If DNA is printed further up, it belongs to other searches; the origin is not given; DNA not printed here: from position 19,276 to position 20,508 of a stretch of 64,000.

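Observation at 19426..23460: Bacterial comA-comB-comD-comE cluster (sulfoacetaldehyde / coenzyme-M-type pathway) with adjacent radical-SAM gene and queH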

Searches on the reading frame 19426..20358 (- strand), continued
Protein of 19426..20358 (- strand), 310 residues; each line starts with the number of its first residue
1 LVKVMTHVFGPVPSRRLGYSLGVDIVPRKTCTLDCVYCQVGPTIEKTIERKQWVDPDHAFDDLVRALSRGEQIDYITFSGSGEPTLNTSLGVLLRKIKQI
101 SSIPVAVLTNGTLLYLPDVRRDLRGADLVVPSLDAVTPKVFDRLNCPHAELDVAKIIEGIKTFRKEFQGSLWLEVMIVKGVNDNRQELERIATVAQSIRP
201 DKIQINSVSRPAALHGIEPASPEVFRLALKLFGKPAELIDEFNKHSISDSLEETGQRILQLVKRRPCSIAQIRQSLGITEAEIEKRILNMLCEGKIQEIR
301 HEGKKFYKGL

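Call 18: find_encoding_contigs(protein=P0047, flank=8000, max_places=2)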
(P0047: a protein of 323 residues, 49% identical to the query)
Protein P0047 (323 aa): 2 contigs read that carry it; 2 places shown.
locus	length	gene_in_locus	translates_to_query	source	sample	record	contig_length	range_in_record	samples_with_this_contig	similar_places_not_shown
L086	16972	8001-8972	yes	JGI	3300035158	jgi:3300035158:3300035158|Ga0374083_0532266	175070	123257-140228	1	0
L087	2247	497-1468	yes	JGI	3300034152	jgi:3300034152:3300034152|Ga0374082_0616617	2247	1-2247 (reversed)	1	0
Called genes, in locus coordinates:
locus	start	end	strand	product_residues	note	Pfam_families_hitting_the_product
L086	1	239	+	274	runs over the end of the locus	PF00142:Fer4_NifH (faint), PF02374:ArsA_ATPase, PF09140:MipZ (weak), PF10609:ParA, PF13614:AAA_31, PF01656:CbiA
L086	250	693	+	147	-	PF08821:CGGC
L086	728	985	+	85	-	-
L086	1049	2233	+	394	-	PF01053:Cys_Met_Meta_PP, PF00155:Aminotran_1_2 (weak), PF06838:Met_gamma_lyase (weak)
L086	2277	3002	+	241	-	PF00753:Lactamase_B, PF23023:Anti-Pycsar_Apyc1 (weak), PF12706:Lactamase_B_2 (weak)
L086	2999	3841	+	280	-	PF00142:Fer4_NifH (faint), PF01656:CbiA, PF10609:ParA, PF13614:AAA_31 (weak), PF12838:Fer4_7 (faint), PF13187:Fer4_9 (faint), PF14697:Fer4_21 (weak), PF00037:Fer4 (weak), +4 more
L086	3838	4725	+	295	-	PF01656:CbiA, PF12838:Fer4_7 (faint), PF13484:Fer4_16 (faint), PF12797:Fer4_2 (faint), PF14697:Fer4_21, PF13187:Fer4_9 (weak), PF00037:Fer4 (weak), PF10609:ParA, +2 more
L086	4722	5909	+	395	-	PF14358:DUF4405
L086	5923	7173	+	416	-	PF00155:Aminotran_1_2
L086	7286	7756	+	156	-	PF01592:NifU_N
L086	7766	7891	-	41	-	-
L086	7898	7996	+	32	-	-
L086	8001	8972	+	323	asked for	PF04055:Radical_SAM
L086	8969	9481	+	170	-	PF19620:DUF6125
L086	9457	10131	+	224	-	PF01209:Ubie_methyltran (weak), PF13489:Methyltransf_23 (weak), PF08241:Methyltransf_11, PF08242:Methyltransf_12 (weak), PF13649:Methyltransf_25, PF13847:Methyltransf_31 (weak)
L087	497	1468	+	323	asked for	PF04055:Radical_SAM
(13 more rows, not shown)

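Call 19: find_encoding_contigs(protein=P0110, flank=8000, max_places=2)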
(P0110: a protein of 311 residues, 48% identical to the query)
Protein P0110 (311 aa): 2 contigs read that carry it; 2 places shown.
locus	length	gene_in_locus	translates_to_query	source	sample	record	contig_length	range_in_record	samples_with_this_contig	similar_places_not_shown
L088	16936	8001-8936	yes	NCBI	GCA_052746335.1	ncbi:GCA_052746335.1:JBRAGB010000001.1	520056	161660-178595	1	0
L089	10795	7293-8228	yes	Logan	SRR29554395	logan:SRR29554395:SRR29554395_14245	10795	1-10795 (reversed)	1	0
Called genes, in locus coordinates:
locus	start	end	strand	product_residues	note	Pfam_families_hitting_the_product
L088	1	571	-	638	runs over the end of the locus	PF01496:V_ATPase_I (weak)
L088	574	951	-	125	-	-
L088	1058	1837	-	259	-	-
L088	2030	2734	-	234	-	PF13568:OMP_b-brl_2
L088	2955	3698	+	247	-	PF06508:QueC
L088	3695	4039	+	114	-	PF01242:PTPS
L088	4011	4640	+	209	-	PF13353:Fer4_12, PF04055:Radical_SAM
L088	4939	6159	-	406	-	PF00892:EamA, PF03151:TPT (faint), PF00892:EamA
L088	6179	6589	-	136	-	PF14489:QueF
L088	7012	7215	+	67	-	PF20095:DUF6485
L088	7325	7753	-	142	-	PF11533:AtzH-like (weak), PF08332:CaMKII_AD (weak), PF13474:SnoaL_3, PF14534:DUF4440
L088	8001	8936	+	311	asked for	PF04055:Radical_SAM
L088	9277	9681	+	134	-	PF14520:HHH_5 (faint), PF14229:DUF4332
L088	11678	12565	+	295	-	PF08123:DOT1 (faint), PF01170:UPF0020 (weak), PF02353:CMAS (weak), PF06325:PrmA, PF13847:Methyltransf_31, PF08241:Methyltransf_11 (weak), PF08242:Methyltransf_12 (weak), PF13649:Methyltransf_25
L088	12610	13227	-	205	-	PF01596:Methyltransf_3, PF13578:Methyltransf_24, PF13649:Methyltransf_25 (weak)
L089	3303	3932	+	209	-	PF13353:Fer4_12, PF04055:Radical_SAM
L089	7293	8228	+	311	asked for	PF04055:Radical_SAM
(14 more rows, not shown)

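Call 20: list_cluster_members(proteins=[P0001, P0121])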
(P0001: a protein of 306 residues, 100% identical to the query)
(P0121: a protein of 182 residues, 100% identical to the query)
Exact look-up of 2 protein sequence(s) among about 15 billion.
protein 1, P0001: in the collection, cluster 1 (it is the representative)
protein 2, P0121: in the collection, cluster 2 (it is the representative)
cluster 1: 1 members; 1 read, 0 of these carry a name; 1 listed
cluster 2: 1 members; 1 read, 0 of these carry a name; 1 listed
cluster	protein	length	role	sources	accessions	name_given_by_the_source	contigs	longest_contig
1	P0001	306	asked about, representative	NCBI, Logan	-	-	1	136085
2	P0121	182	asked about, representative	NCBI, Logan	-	-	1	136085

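Call 26: search_solved_structures(query=window:19426-20346:-, max_evalue=0.01)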
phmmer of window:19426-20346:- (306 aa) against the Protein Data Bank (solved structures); distinct sequences matched with E-value up to 0.01: 3.
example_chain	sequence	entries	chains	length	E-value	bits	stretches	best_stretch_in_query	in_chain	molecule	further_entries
2fb2_A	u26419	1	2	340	0.00033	23.1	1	56-181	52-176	Molybdenum cofactor biosynthesis protein A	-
1tv7_A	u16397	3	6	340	0.00035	23.1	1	69-181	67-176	Molybdenum cofactor biosynthesis protein A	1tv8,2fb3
6y1x_A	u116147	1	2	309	0.0086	18.5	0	25-140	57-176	Radical SAM domain protein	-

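Call 39: find_encoding_contigs(protein=P0051, flank=8000, max_places=1)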
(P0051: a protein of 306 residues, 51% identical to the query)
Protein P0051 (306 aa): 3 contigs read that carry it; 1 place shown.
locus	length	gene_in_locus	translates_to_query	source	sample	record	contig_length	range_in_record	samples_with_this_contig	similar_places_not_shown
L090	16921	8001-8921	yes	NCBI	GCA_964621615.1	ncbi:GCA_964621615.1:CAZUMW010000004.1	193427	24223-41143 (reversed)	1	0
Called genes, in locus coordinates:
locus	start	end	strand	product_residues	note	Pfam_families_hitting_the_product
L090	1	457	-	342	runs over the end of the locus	PF01118:Semialdhyde_dh, PF22698:Semialdhyde_dhC_1, PF02774:Semialdhyde_dhC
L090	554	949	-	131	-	PF00380:Ribosomal_S9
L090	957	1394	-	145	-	PF00572:Ribosomal_L13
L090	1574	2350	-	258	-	PF04333:MlaA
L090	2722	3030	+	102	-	PF07238:PilZ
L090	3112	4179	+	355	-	PF00483:NTP_transferase, PF12804:NTP_transf_3, PF22640:ManC_GMP_beta-helix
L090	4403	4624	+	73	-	PF12728:HTH_17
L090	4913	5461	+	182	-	PF02677:QueH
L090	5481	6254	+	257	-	PF02679:ComA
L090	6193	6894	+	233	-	PF04029:2-ph_phosp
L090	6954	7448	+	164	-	PF02776:TPP_enzyme_N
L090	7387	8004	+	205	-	PF02775:TPP_enzyme_C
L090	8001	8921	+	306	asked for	PF04055:Radical_SAM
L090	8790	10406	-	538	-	PF00762:Ferrochelatase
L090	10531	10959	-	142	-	-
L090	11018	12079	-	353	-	-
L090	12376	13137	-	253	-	PF01476:LysM, PF01551:Peptidase_M23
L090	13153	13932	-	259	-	PF01975:SurE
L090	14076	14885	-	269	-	-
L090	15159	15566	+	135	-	PF04138:GtrA_DPMS_TM (weak)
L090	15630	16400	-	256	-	PF03330:DPBB_1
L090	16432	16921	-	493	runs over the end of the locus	-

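Call 40: find_encoding_contigs(protein=P0040, flank=8000, max_places=1)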
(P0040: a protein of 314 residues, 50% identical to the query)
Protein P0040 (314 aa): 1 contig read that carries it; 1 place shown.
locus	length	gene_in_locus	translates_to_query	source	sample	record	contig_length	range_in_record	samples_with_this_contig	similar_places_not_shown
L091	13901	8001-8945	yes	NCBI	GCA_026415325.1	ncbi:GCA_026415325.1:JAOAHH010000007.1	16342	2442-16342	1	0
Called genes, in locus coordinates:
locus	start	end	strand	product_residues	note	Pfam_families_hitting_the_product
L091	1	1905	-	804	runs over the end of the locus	PF02190:LON_substr_bdg, PF00004:AAA, PF07728:AAA_5 (weak), PF22667:Lon_lid, PF05362:Lon_C, PF13541:ChlI (weak)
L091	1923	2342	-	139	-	PF00011:HSP20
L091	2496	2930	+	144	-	PF00571:CBS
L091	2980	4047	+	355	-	PF00483:NTP_transferase, PF12804:NTP_transf_3, PF22640:ManC_GMP_beta-helix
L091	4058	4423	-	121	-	PF03646:FlaG (weak)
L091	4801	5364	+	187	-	PF02677:QueH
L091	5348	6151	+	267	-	PF02679:ComA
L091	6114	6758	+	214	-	PF04029:2-ph_phosp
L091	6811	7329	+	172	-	PF02776:TPP_enzyme_N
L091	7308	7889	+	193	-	PF02775:TPP_enzyme_C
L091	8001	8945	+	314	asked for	PF04055:Radical_SAM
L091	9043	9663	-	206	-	PF01476:LysM, PF01551:Peptidase_M23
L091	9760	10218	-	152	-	PF02481:DNA_processg_A (faint), PF18306:LDcluster4, PF03641:Lysine_decarbox (weak)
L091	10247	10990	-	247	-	PF01975:SurE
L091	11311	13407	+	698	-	PF00009:GTP_EFTU, PF01926:MMR_HSR1 (faint), PF22042:EF-G_D2, PF03144:GTP_EFTU_D2, PF14492:EFG_III, PF03764:EFG_IV, PF00679:EFG_C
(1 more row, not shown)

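Call 41: find_encoding_contigs(protein=P0037, flank=8000, max_places=1)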
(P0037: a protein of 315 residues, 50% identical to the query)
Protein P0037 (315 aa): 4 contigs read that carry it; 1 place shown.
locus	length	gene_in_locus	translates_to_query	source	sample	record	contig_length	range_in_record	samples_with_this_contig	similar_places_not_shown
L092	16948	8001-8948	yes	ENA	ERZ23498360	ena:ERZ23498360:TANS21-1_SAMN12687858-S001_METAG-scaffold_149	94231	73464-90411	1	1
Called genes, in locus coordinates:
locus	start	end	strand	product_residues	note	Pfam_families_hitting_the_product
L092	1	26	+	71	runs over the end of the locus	PF17253:DUF5320 (weak)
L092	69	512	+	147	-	PF08821:CGGC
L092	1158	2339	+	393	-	PF01053:Cys_Met_Meta_PP, PF00155:Aminotran_1_2 (weak), PF06838:Met_gamma_lyase (weak)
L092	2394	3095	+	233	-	PF23023:Anti-Pycsar_Apyc1 (weak), PF00753:Lactamase_B, PF12706:Lactamase_B_2 (weak)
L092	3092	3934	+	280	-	PF00142:Fer4_NifH (faint), PF01656:CbiA, PF10609:ParA, PF13614:AAA_31 (faint), PF13187:Fer4_9 (faint), PF13237:Fer4_10 (weak), PF14697:Fer4_21 (weak), PF10609:ParA (weak), +4 more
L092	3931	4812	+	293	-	PF01656:CbiA, PF10609:ParA (faint), PF13237:Fer4_10 (faint), PF00037:Fer4 (weak), PF12797:Fer4_2 (faint), PF14697:Fer4_21, PF12838:Fer4_7 (weak), PF13187:Fer4_9 (weak), +2 more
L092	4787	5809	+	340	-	PF14358:DUF4405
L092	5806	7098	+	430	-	PF00155:Aminotran_1_2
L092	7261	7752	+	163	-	PF01592:NifU_N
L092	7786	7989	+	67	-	PF20095:DUF6485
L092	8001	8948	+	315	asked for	PF04055:Radical_SAM, PF13353:Fer4_12 (faint)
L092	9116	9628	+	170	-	PF19620:DUF6125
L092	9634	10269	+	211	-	PF01209:Ubie_methyltran, PF13489:Methyltransf_23, PF08241:Methyltransf_11, PF13649:Methyltransf_25, PF13847:Methyltransf_31 (weak)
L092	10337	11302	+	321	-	PF01063:Aminotran_4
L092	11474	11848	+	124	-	PF01986:DUF123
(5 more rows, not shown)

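Call 48: predict_structure(alignment_id=A2)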
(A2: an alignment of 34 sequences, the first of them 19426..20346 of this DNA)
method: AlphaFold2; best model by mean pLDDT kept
length: 306 residues; sequences in the alignment: 34
mean_pLDDT: 87.3   pTM: 0.75
mean pLDDT of the five models: 87.3, 86.1, 84.8, 82.3, 79.8
residues with pLDDT >= 90: 182; 70-90: 93; 50-70: 22; < 50: 9
segments of 3 or more residues with pLDDT < 50: 238-246
pLDDT, mean of each block of 10 residues (from residue 1): 74 83 87 77 92 92 87 81 94 94 94 96 95 95 95 98 97 93 98 97 74 85 95 67 47 83 87 79 91 91 92
secondary structure, 60 per line:
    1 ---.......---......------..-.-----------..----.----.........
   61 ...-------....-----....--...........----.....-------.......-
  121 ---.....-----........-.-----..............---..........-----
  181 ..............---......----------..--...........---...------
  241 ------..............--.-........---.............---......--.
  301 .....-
elements in order: E4-10 E14-19 H52-63 E71-74 H86-96 E101-105 H113-119 E124-128 H134-141 H149-162 E166-175 H181-194 E198-203 H218-228 E232-234 H247-260 H265-272 H276-288 E292-297 E300-305

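Call 51: fold_search(model_id=the predicted structure, library=pdb)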
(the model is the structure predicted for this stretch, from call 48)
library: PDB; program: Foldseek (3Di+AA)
matches with E <= 10: 1845; with E <= 0.001: 129
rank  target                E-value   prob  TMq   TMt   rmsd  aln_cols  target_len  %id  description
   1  2yx0                  1.3e-10  1.00  0.49  0.47   3.7       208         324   19  Crystal structure of P. horikoshii TYW1 (released 2007-10-30)
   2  6y1x_A                1.5e-10  1.00  0.54  0.64   4.8       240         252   19  X-ray structure of the radical SAM protein NifB, a key nitrogenase maturating enzyme (released 2020-06-17)
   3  7bi7_A                1.8e-10  1.00  0.55  0.60   5.9       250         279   18  An Unexpected P-Cluster like Intermediate En Route to the Nitrogenase FeMo-co (released 2021-03-10)
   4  7bi7_B                2.0e-10  1.00  0.55  0.62   5.8       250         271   18  An Unexpected P-Cluster like Intermediate En Route to the Nitrogenase FeMo-co (released 2021-03-10)
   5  7jmb_A                3.6e-10  1.00  0.54  0.62   5.9       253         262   18  Crystal structure of Nitrogenase iron-molybdenum cofactor biosynthesis enzyme NifB from Methanothermobacter thermautot (released 2020-10-28)
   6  3c8f                  3.8e-10  1.00  0.60  0.74   4.5       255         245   17  4Fe-4S-Pyruvate formate-lyase Activating Enzyme with partially disordered AdoMet (released 2008-10-28)
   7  9dfn                  5.4e-10  1.00  0.56  0.60   4.0       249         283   15  X-ray crystal structure of the second viperin-like enzyme from Trichoderma virens with bound CTP and SAM (released 2025-02-19)
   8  6q2p_B                8.7e-10  1.00  0.56  0.58   8.5       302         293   16  Crystal structure of mouse viperin bound to cytidine triphosphate and S-adenosylhomocysteine (released 2020-01-22)
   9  6q2q_A                1.0e-09  1.00  0.58  0.61   7.8       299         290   15  Crystal structure of mouse viperin bound to uridine triphosphate and S-adenosylhomocysteine (released 2020-01-22)
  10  6djt                  1.2e-09  1.00  0.53  0.55   4.3       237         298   16  Structure of TYW1 with a lysine-pyruvate adduct bound (released 2018-06-13)
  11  6q2p_A                2.7e-09  1.00  0.56  0.58   8.4       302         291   16  Crystal structure of mouse viperin bound to cytidine triphosphate and S-adenosylhomocysteine (released 2020-01-22)
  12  5vsl_A                2.8e-09  1.00  0.57  0.65   3.5       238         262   16  Crystal structure of viperin with bound [4Fe-4S] cluster and S-adenosylhomocysteine (SAH) (released 2017-06-14)
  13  6fz6_A                3.2e-09  1.00  0.59  0.53   4.7       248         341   18  Crystal Structure of a radical SAM methyltransferase from Sphaerobacter thermophilus (released 2019-04-10)
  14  7n7h                  4.1e-09  1.00  0.56  0.59   8.3       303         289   16  X-ray crystal structure of Viperin-like enzyme from Nematostella vectensis (released 2021-07-07)
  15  8fo0                  4.6e-09  1.00  0.58  0.71   3.9       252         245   18  The structure of a crystallizable variant of E. coli pyruvate formate-lyase activating enzyme bound to a partially cleav (released 2023-05-24)
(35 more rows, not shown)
